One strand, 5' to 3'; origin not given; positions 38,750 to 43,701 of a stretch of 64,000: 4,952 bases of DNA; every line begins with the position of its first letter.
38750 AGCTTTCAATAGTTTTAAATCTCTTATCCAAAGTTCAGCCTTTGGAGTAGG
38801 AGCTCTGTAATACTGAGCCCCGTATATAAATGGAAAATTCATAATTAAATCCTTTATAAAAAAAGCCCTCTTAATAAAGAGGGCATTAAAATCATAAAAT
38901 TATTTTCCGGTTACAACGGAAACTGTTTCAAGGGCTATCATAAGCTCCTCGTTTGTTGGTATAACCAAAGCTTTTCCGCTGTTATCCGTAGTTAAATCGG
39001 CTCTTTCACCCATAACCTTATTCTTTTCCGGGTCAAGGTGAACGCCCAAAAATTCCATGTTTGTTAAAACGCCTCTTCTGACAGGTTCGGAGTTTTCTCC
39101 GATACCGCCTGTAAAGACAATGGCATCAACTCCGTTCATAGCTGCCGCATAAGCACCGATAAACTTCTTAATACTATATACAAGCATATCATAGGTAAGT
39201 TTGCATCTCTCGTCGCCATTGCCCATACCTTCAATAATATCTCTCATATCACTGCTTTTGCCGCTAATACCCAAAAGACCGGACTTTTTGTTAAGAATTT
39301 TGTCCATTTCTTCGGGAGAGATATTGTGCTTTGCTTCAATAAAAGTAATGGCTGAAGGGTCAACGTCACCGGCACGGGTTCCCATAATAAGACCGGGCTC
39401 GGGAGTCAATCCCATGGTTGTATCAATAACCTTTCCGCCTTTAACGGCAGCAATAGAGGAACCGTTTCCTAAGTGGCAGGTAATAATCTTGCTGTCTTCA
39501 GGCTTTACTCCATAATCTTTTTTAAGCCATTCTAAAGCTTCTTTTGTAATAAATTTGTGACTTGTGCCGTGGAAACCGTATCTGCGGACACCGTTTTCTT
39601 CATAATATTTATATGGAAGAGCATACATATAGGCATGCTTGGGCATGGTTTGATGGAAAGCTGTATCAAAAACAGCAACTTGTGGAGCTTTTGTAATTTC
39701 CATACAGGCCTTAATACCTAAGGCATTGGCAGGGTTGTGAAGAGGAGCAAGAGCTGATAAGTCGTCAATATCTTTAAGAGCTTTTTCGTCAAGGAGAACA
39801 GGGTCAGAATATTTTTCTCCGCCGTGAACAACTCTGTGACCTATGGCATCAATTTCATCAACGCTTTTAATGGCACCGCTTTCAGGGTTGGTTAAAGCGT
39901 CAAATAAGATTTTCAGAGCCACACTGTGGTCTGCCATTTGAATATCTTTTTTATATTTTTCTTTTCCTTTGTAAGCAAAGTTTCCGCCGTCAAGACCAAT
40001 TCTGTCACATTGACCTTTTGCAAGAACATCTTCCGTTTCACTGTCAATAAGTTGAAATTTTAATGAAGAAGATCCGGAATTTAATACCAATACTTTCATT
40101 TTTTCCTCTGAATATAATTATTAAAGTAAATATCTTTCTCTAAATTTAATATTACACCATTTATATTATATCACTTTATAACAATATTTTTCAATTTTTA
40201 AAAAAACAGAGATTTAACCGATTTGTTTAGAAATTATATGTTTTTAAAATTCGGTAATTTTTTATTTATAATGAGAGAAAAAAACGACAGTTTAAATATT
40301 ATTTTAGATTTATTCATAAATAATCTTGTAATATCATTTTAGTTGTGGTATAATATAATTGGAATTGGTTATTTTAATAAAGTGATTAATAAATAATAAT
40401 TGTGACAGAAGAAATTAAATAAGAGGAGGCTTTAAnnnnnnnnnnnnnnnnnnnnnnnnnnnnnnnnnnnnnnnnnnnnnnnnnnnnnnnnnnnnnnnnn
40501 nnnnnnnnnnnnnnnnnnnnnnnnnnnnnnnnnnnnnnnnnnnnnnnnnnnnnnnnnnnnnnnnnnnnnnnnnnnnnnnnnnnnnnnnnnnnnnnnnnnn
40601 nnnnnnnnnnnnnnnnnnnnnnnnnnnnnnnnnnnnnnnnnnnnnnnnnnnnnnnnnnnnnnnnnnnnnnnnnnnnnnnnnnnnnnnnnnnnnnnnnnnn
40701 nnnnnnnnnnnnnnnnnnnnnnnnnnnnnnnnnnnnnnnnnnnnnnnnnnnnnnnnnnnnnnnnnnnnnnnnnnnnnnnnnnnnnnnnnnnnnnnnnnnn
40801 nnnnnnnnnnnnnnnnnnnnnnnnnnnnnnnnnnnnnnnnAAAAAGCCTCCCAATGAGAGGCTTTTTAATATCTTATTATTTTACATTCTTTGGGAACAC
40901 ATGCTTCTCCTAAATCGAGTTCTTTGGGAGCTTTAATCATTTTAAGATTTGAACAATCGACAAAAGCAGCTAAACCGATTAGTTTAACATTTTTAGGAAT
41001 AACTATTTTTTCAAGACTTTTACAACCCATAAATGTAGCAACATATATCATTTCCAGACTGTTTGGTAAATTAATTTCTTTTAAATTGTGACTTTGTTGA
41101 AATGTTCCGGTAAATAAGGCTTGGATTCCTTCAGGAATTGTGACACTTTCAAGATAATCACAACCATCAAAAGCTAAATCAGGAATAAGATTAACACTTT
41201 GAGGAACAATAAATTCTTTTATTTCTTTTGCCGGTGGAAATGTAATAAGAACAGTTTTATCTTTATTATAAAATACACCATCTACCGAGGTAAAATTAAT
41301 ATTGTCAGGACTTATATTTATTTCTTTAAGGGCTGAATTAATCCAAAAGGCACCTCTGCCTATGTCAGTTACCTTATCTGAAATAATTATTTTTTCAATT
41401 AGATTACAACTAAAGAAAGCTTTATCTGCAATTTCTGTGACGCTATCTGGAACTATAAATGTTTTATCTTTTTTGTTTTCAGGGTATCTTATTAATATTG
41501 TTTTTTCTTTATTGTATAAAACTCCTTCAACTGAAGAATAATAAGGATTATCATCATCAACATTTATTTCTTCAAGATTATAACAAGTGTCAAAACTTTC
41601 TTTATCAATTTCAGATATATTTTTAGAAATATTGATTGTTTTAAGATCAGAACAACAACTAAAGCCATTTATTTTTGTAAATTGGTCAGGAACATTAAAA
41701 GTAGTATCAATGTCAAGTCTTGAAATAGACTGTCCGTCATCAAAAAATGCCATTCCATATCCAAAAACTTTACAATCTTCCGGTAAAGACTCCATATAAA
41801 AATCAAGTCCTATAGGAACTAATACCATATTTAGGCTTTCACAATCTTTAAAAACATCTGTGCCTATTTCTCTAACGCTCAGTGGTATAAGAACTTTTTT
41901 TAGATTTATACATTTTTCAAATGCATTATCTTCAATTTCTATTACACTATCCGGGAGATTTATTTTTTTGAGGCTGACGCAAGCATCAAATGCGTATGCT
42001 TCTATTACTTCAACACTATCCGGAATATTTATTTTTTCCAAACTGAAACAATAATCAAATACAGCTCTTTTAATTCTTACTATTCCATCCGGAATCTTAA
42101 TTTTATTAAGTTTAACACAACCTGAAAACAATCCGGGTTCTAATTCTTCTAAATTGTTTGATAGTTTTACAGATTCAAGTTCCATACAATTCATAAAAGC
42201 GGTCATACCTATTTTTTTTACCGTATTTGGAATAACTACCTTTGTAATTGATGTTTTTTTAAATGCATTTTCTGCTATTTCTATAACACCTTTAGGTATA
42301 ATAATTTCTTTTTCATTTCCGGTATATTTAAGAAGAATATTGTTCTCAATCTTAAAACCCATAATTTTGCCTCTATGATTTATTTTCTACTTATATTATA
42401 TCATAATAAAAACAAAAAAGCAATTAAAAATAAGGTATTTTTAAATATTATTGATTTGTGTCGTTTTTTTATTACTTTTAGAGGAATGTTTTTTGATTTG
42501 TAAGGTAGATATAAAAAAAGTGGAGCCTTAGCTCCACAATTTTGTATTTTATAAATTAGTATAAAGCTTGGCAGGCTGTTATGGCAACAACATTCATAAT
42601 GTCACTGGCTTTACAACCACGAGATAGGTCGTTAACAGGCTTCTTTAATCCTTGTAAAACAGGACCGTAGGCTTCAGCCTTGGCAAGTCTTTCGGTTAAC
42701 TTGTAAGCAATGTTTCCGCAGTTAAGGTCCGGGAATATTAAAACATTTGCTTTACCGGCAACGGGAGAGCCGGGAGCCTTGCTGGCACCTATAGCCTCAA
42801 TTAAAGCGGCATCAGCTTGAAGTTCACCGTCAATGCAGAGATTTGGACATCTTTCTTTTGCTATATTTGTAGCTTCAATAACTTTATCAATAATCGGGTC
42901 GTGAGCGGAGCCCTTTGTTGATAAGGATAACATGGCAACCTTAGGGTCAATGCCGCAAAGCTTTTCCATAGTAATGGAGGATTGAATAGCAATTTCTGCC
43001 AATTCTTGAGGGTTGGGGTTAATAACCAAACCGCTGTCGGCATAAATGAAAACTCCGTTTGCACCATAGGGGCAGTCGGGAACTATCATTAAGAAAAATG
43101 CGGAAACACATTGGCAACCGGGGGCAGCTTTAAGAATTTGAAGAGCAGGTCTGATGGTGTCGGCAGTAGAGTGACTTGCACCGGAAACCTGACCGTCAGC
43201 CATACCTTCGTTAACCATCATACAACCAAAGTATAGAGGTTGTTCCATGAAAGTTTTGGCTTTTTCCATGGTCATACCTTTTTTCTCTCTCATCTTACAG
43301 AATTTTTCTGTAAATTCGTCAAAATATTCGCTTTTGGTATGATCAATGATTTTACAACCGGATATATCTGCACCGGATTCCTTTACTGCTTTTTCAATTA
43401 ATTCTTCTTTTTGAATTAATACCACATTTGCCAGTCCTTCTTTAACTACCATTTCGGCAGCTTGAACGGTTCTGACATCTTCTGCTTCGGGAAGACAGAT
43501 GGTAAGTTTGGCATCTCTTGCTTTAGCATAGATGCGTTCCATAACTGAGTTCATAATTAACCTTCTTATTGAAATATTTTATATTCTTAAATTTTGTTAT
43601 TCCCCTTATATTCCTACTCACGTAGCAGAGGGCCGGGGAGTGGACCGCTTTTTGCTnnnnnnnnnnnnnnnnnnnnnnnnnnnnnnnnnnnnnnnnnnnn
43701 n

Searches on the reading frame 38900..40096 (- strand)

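Call 63: search_protein_families(library=pfam, proteins=[window:38900-40096:-], max_evalue=0.0001)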
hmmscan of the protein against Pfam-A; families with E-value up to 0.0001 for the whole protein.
window:38900-40096:- (398 aa): 1 family
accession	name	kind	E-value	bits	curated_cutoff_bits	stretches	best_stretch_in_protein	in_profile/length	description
PF00871.23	Acetate_kinase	-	4.1e-149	497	22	1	1-388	1-391/392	Acetokinase family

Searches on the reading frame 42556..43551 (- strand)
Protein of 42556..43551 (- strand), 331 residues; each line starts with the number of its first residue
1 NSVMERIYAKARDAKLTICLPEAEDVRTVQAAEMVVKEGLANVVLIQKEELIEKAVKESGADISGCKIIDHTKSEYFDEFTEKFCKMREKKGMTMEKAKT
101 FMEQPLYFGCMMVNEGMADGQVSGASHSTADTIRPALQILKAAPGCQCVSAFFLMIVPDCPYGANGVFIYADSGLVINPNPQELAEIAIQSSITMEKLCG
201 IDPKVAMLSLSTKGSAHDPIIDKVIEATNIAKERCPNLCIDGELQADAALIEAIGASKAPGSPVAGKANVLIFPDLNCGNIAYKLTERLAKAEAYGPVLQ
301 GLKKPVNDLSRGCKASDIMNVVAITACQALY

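Call 63: search_protein_families(library=pfam, proteins=[window:42556-43551:-], max_evalue=0.0001)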
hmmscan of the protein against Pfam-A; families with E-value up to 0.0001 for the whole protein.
window:42556-43551:- (331 aa): 1 family
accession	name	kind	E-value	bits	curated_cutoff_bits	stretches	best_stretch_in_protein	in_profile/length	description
PF01515.24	PTA_PTB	-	1.3e-118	396.5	24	1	3-326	2-319/319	Phosphate acetyl/butaryl transferase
